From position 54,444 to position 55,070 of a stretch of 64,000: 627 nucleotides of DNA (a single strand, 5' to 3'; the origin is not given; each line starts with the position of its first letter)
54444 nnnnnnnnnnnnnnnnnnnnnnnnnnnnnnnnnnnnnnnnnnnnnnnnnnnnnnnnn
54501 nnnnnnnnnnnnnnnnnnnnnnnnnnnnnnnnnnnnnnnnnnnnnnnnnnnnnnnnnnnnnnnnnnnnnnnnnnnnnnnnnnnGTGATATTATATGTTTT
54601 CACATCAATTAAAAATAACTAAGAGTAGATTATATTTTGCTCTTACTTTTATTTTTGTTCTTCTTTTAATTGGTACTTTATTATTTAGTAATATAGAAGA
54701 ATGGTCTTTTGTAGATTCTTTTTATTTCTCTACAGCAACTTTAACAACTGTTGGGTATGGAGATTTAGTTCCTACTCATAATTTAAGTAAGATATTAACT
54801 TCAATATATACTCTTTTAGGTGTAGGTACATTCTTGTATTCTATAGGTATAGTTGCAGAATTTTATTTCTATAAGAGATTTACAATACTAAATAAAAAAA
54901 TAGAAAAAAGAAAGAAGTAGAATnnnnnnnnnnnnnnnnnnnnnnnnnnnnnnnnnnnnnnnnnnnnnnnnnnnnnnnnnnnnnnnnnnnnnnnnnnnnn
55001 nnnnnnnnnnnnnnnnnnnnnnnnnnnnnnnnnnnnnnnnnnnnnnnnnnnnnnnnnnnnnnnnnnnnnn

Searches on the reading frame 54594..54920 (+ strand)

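Call 12: search_protein_families(library=pfam, proteins=[window:54594-54920:+], max_evalue=0.01)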
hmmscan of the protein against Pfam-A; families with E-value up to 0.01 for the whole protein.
window:54594-54920:+ (108 aa): 2 families
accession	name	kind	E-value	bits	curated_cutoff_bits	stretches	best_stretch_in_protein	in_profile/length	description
PF07885.22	Ion_trans_2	-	1.7e-19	69.9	22.5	1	19-91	2-77/79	Ion channel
PF00520.37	Ion_trans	-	0.00021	21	25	1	13-89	133-231/241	Ion transport protein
